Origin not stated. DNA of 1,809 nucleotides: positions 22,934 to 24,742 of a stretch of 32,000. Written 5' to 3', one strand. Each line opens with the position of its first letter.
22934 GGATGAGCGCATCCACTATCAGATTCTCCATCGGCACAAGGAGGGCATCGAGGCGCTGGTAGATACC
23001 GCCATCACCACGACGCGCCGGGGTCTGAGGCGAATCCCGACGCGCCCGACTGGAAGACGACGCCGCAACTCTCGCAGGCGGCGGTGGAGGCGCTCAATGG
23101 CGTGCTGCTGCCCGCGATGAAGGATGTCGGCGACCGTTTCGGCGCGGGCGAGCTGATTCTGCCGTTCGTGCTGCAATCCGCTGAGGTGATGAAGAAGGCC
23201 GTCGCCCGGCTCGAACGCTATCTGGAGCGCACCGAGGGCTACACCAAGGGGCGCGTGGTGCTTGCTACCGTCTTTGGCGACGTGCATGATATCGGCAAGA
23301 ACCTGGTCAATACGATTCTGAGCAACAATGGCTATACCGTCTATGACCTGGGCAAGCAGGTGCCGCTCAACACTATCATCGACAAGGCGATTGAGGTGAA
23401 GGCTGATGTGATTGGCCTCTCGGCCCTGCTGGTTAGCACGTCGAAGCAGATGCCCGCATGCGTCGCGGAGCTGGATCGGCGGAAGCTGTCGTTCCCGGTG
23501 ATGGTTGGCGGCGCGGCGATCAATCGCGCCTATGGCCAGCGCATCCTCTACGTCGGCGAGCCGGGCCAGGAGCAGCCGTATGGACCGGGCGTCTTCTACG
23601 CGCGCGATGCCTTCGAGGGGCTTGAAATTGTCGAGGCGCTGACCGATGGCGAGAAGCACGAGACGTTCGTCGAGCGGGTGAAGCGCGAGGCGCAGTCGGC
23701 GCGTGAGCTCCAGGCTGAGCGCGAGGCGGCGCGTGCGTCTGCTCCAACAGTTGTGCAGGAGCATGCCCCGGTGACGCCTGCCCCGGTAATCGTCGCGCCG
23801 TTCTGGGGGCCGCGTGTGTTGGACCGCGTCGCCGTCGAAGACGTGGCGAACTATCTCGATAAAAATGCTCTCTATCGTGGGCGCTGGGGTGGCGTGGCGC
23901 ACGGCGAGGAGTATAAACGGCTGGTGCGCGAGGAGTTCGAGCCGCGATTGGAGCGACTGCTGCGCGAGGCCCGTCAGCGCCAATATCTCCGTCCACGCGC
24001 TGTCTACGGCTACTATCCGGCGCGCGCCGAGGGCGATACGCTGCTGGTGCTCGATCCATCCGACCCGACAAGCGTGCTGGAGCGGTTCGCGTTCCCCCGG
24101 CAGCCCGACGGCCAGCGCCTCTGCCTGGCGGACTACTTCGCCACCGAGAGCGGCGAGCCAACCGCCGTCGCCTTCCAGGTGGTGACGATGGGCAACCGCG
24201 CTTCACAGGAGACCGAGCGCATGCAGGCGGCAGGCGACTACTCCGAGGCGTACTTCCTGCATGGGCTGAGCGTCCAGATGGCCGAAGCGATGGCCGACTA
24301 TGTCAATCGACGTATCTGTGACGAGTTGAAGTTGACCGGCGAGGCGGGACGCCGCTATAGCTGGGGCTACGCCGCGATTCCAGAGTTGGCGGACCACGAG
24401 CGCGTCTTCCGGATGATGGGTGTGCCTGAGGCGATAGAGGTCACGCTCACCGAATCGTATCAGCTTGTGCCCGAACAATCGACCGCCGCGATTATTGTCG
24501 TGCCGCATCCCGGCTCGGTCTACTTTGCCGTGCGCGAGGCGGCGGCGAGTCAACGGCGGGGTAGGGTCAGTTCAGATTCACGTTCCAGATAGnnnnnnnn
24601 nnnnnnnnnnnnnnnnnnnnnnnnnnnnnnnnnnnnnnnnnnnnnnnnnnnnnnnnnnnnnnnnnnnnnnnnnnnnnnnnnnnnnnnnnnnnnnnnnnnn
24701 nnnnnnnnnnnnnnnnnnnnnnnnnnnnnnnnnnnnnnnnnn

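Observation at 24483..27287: Duplicated metH 3' end brackets a 2.65-kb low-GC cassette (att-like scar with no integrase)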

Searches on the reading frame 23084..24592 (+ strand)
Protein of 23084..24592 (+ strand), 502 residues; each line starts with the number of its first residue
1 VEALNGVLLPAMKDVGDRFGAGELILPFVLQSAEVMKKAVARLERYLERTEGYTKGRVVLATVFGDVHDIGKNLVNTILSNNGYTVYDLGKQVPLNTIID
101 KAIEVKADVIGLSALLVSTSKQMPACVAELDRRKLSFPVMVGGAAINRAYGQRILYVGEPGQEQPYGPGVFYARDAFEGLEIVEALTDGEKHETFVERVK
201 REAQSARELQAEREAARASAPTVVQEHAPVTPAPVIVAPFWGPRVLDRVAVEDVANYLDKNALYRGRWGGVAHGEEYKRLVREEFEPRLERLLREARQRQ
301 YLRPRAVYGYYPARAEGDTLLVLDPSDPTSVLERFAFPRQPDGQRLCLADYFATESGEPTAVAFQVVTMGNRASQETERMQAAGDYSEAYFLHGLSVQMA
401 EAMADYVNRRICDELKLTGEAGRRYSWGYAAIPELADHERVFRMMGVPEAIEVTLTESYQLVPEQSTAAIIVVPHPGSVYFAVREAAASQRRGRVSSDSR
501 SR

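Call 6: search_protein_families(library=pfam, proteins=[window:23084-24592:+], max_evalue=0.01)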
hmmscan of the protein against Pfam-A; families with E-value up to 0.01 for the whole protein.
window:23084-24592:+ (502 aa): 3 families
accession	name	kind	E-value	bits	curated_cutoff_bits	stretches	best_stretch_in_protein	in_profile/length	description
PF02965.22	Met_synt_B12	-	1.6e-25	90.5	25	1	290-490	45-264/273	Vitamin B12 dependent methionine synthase, activation domain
PF02310.24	B12-binding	-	5.8e-19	68.5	32.1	1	56-146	1-91/121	B12 binding domain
PF02607.22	B12-binding_2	-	1.2e-13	51.5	23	1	2-44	32-74/74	B12 binding domain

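Call 8: find_related_loci(query=window:23084-24592:+, collection=genome_contigs, flank=10000)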
Query window:23084-24592:+ (502 aa) in genome_contigs; peptide patterns used: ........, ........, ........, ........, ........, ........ (x = any residue, [..] = any of these).
599 stretches matched a pattern (row limit reached: there are more); 526 encode a relative of the query (tblastn E <= 1e-3); the best 80 are kept; 80 distinct loci.
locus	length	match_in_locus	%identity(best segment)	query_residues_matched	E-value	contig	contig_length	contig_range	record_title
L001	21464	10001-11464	94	1-489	0e+0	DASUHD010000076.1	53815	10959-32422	MAG TPA_asm: Ktedonobacterales bacterium isolate SMAG_U1423 k141_345784, whole genome shotgun sequence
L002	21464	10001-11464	93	1-489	0e+0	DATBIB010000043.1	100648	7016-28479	MAG TPA_asm: Ktedonobacterales bacterium isolate SMAG_U3883 k141_1009888, whole genome shotgun sequence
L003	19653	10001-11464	88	1-489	0e+0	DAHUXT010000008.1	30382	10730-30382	MAG TPA_asm: Ktedonobacteria bacterium isolate clean1966 NODE_8_length_30382_cov_2.106415, whole genome shotgun sequence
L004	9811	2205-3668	88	1-489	0e+0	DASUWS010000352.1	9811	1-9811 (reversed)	MAG TPA_asm: Ktedonobacterales bacterium isolate SMAG_U1849 k141_216152, whole genome shotgun sequence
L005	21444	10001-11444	95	4-485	0e+0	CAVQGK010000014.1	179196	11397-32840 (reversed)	MAG: uncultured Chloroflexia bacterium isolate MFD05502.bin.2.92 genome assembly, contig: contig_62081, whole genome sho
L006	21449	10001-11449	77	1-484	0e+0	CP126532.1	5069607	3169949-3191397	MAG: Ktedonobacterales bacterium isolate bin_006 chromosome, complete genome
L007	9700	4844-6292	79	1-484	0e+0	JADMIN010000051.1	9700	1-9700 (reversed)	MAG: Ktedonobacterales bacterium isolate MAG019 NODE_2405_length_9700_cov_5.124624, whole genome shotgun sequence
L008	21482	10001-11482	77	1-492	0e+0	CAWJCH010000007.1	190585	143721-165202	MAG: uncultured Chloroflexia bacterium isolate MFD06714.bin.2.15 genome assembly, contig: contig_13683, whole genome sho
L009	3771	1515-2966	77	1-484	0e+0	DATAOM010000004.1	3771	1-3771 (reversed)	MAG TPA_asm: Ktedonobacterales bacterium isolate SMAG_U7045 k141_4472507, whole genome shotgun sequence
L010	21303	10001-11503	75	1-494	0e+0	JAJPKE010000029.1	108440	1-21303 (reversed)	MAG: Chloroflexota bacterium isolate Centralia_MAG_65 k107_20717412, whole genome shotgun sequence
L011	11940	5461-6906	74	1-484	0e+0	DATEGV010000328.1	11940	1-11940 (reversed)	MAG TPA_asm: Ktedonobacterales bacterium isolate SMAG_U8794 k141_2161044, whole genome shotgun sequence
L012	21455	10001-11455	75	1-484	0e+0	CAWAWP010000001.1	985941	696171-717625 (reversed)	MAG: uncultured Chloroflexia bacterium isolate MFD05502.bin.1.39 genome assembly, contig: contig_10478, whole genome sho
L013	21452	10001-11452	75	1-485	0e+0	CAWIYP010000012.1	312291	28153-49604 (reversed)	MAG: uncultured Chloroflexia bacterium isolate MFD05942.bin.2.246 genome assembly, contig: contig_19895, whole genome sh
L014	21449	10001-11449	76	1-484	0e+0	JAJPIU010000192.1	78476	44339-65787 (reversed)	MAG: Proteobacteria bacterium isolate Centralia_MAG_377 k107_7806737, whole genome shotgun sequence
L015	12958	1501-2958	77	1-484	0e+0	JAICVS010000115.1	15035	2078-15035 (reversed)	MAG: Ktedonobacterales bacterium isolate LS_FP_2_bin.4 k141_1109364_length_15035_cov_11.8326, whole genome shotgun seque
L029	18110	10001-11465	75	4-491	0e+0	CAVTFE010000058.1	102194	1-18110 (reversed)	MAG: uncultured bacterium isolate MFD00822.bin.2.150 genome assembly, contig: contig_58501, whole genome shotgun sequenc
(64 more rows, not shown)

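Call 17: search_protein_families(library=pfam, proteins=[L029:11504-12001:+, L029:11998-12396:+, L029:12486-13904:-, L001:11518-12978:-, L001:13000-13470:-, L001:13546-14136:-], max_evalue=0.01)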
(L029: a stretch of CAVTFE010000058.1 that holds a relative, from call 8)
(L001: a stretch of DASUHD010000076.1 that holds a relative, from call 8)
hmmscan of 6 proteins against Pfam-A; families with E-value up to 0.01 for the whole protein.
L029:11504-12001:+ (165 aa): 2 families
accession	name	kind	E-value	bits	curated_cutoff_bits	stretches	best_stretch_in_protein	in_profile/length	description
PF04255.20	DUF433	-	1.7e-09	37.8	23.6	1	34-74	14-55/56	Protein of unknown function (DUF433)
PF12896.12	ANAPC4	-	0.0088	16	23.1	0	54-108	13-67/203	Anaphase-promoting complex, cyclosome, subunit 4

L029:11998-12396:+ (132 aa): 1 family
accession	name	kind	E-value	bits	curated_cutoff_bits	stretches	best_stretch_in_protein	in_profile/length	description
PF18480.7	DUF5615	-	0.00032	21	23.8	1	34-67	24-56/110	Domain of unknown function (DUF5615)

L029:12486-13904:- (472 aa): 6 families
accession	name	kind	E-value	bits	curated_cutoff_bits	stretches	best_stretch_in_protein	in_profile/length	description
PF13240.11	Zn_Ribbon_1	-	3.1e-05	24.1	25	1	3-22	2-21/23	zinc-ribbon domain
PF13248.11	Zn_ribbon_3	-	6.9e-05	22.6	27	1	2-21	4-23/26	zinc-ribbon domain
PF13432.12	TPR_16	-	0.0016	19.3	32.7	0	321-339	27-45/65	Tetratricopeptide repeat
PF13414.12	TPR_11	-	0.0022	18.1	26.8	0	242-271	1-30/42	TPR repeat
PF10571.15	UPF0547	-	0.0042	17.6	29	1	2-25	2-25/26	Uncharacterised protein family UPF0547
PF12773.13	DZR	-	0.0078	16.8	27.3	0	2-21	26-45/45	Double zinc ribbon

L001:11518-12978:- (486 aa): 1 family
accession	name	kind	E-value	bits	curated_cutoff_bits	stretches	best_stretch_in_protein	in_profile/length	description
PF07676.18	PD40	-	0.00015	22.1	20.9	0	325-333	15-23/38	WD40-like Beta Propeller Repeat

L001:13000-13470:- (156 aa): 0 families

L001:13546-14136:- (196 aa): 0 families

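Call 24: find_homologous_proteins(query=L001:11518-12978:-, max_evalue=0.001)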
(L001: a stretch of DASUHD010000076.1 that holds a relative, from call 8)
Query L001:11518-12978:- (486 aa): 29 proteins with E <= 0.001 among 8000 candidates.
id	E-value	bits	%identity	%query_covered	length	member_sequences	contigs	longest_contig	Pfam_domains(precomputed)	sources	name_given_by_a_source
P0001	0.0e+0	1088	98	100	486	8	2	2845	PF07676.19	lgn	-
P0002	1.3e-285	965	89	98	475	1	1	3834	-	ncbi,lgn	-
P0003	9.6e-261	883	87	92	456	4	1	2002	PF07676.19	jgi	jgi:hypothetical protein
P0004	2.1e-246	836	76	100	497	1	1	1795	-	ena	-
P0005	9.6e-244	827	82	92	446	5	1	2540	PF07676.19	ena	-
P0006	6.6e-234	795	85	86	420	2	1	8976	PF07676.19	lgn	-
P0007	2.4e-223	760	74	92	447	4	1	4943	-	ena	-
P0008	7.7e-215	732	71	94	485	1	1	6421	-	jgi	jgi:hypothetical protein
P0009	3.8e-179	614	66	92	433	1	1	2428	-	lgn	-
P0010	1.4e-160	553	58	95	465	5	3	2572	-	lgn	-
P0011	3.5e-151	522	58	92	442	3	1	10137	-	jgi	jgi:hypothetical protein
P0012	8.5e-150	517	54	99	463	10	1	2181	-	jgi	-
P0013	7.8e-148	511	59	86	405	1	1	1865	PF07676.19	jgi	jgi:hypothetical protein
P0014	9.4e-128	445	55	83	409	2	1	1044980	-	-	-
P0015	4.1e-109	383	44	98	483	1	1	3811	-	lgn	-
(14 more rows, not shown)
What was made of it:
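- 24567..25971 (-): Module 1, gene 1: membrane-anchored beta-propeller protein (weak PD40 repeats). Split by a 1-nt insertion at 24743 into ORFs 24742-25971 and 24567-24803. Small clade-restricted family (call 24).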

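Call 25: find_encoding_contigs(protein=P0011, flank=8000, max_places=3)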
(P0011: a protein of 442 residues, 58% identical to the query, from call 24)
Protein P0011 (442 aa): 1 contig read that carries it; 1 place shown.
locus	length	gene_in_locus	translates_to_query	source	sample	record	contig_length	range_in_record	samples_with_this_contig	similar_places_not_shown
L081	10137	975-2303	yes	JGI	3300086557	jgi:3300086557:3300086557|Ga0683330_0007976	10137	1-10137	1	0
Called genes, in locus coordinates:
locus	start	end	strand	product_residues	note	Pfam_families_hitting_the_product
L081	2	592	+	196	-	?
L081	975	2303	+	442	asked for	-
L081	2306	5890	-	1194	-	PF02574:S-methyl_trans, PF00809:Pterin_bind, PF03599:CdhD (weak), PF02607:B12-binding_2, PF02310:B12-binding, PF02965:Met_synt_B12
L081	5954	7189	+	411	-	PF01557:FAA_hydrolase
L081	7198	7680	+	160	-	PF04978:MST, PF12867:DinB_2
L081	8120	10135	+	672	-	?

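Call 26: find_encoding_contigs(protein=P0006, flank=8000, max_places=3)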
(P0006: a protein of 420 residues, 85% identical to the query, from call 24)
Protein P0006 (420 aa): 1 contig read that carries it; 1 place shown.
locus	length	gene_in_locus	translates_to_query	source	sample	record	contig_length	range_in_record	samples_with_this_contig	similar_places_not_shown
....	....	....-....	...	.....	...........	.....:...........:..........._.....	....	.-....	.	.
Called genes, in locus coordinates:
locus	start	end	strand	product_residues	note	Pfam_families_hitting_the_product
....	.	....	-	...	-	?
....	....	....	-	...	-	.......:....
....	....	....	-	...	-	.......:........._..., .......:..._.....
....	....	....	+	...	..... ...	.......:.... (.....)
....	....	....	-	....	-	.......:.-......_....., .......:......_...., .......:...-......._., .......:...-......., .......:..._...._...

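Call 27: find_encoding_contigs(protein=P0008, flank=8000, max_places=3)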
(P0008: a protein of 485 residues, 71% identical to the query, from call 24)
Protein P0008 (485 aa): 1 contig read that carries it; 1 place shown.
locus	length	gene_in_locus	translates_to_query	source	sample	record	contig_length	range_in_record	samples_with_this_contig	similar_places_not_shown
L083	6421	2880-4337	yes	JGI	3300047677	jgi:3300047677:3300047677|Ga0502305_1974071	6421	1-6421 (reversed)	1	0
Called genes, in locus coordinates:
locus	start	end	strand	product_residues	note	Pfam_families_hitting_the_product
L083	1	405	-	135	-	?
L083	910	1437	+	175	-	-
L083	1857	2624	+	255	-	PF01828:Peptidase_A4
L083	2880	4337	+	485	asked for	-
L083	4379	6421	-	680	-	?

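Call 34: find_related_loci(query=window:23084-24592:+, collection=metagenome_contigs, flank=10000)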
Query window:23084-24592:+ (502 aa) in metagenome_contigs; peptide patterns used: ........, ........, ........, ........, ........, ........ (x = any residue, [..] = any of these).
600 stretches matched a pattern (row limit reached: there are more); 502 encode a relative of the query (tblastn E <= 1e-3); the best 80 are kept; 80 distinct loci.
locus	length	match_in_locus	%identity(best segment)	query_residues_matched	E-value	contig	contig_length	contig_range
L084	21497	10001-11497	92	1-494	0e+0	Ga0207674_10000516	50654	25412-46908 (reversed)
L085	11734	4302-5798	92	1-494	0e+0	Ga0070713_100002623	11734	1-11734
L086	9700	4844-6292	79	1-484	0e+0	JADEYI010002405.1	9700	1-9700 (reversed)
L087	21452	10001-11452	77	1-484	0e+0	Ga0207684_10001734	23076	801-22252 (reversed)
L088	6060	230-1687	76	4-484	0e+0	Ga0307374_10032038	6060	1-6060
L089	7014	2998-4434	77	4-484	0e+0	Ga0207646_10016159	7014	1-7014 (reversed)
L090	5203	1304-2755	74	1-485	0e+0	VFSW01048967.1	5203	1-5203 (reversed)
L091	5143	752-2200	73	1-484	0e+0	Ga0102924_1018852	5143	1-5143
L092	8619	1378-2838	73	1-488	0e+0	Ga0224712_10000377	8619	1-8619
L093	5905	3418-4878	73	1-488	0e+0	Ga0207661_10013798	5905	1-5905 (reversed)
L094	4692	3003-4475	74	4-495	0e+0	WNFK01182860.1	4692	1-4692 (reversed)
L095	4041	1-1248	88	73-487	0e+0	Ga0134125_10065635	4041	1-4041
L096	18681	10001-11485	71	1-501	0e+0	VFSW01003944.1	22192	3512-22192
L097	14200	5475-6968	70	1-501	0e+0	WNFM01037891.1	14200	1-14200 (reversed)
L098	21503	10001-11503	75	1-494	0e+0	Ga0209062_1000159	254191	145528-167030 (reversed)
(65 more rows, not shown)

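Call 48: search_protein_families(library=pfam, proteins=[L083:1857-2624:+, L083:910-1437:+], max_evalue=0.001)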
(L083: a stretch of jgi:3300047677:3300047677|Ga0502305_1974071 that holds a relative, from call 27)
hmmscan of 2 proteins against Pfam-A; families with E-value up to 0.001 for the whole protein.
L083:1857-2624:+ (255 aa): 1 family
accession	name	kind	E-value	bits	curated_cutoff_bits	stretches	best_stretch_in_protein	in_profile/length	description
PF01828.24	Peptidase_A4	-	5e-41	140.9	22.3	1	56-224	1-179/206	Peptidase A4 family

L083:910-1437:+ (175 aa): 0 families

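Call 56: search_protein_families(library=phrogs, proteins=[L001:11518-12978:-, L001:13000-13470:-, L001:13546-14136:-], max_evalue=0.01)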
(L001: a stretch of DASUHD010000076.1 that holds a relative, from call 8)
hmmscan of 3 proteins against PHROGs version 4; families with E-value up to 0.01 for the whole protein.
L001:11518-12978:- (486 aa): 0 families

L001:13000-13470:- (156 aa): 0 families

L001:13546-14136:- (196 aa): 0 families

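Call 57: search_protein_families(library=padloc, proteins=[L001:11518-12978:-, L001:13000-13470:-, L001:13546-14136:-], max_evalue=0.01)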
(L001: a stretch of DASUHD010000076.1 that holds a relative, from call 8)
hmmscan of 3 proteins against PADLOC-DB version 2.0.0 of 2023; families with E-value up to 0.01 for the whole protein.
L001:11518-12978:- (486 aa): 0 families

L001:13000-13470:- (156 aa): 0 families

L001:13546-14136:- (196 aa): 0 families

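Call 58: search_protein_families(library=ncbifam, proteins=[L001:11518-12978:-, L001:13000-13470:-, L001:13546-14136:-], max_evalue=0.01)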
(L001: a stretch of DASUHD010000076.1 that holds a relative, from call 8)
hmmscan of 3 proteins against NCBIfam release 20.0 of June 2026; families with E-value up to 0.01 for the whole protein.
L001:11518-12978:- (486 aa): 0 families

L001:13000-13470:- (156 aa): 0 families

L001:13546-14136:- (196 aa): 0 families

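Call 59: find_homologous_proteins(query=L001:13546-14136:-, max_evalue=0.001)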
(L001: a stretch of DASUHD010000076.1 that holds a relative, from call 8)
Query L001:13546-14136:- (196 aa): 13 proteins with E <= 0.001 among 172 candidates.
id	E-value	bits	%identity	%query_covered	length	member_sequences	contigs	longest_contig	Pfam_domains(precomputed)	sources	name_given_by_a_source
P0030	8.1e-125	432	99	99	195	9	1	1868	-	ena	-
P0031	1.0e-88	315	72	99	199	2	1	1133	-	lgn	-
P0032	3.4e-85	303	69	99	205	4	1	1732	-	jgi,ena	-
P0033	8.8e-67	243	65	91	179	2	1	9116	-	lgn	-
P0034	1.9e-58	216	53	99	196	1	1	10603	-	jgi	jgi:hypothetical protein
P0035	2.0e-58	216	58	86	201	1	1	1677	-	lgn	-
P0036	2.4e-58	215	53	99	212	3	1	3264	-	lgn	-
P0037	7.2e-54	201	54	99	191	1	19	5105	-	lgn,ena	-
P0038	6.8e-47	178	58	76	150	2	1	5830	-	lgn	-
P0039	6.0e-39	152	49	81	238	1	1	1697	-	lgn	-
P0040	6.4e-38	149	41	100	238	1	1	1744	-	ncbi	-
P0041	2.7e-30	124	46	76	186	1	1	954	-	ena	-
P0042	2.5e-27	114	42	74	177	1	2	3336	-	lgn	-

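Call 60: find_encoding_contigs(protein=P0034, flank=10000, max_places=2)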
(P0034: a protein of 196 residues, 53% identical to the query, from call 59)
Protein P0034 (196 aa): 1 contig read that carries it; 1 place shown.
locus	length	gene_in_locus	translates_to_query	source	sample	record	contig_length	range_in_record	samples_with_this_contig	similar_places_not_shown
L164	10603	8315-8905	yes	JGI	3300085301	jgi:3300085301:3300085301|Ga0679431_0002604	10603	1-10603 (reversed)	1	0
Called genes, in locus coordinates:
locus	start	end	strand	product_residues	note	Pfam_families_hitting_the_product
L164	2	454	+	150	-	?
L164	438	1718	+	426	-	-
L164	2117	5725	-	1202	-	PF02574:S-methyl_trans, PF00809:Pterin_bind, PF02607:B12-binding_2, PF02310:B12-binding, PF02965:Met_synt_B12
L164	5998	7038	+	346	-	PF01557:FAA_hydrolase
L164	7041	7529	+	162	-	PF04978:MST, PF12867:DinB_2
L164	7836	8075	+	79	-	-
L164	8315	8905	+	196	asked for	-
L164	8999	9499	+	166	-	-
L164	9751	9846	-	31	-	-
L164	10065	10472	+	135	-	PF01609:DDE_Tnp_1, PF13586:DDE_Tnp_1_2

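Call 61: find_encoding_contigs(protein=P0033, flank=10000, max_places=2)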
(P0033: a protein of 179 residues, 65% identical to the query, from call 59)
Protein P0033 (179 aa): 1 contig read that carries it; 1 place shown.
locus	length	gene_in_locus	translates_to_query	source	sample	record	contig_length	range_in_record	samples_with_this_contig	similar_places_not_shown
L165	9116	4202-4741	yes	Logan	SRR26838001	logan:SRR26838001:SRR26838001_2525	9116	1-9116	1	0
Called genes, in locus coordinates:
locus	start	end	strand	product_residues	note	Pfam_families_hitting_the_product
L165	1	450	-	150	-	?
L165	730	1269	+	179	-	PF18914:DUF5666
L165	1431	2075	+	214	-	PF04542:Sigma70_r2, PF08281:Sigma70_r4_2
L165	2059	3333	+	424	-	-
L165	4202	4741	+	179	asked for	-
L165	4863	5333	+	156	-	-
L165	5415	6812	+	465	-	-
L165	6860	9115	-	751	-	?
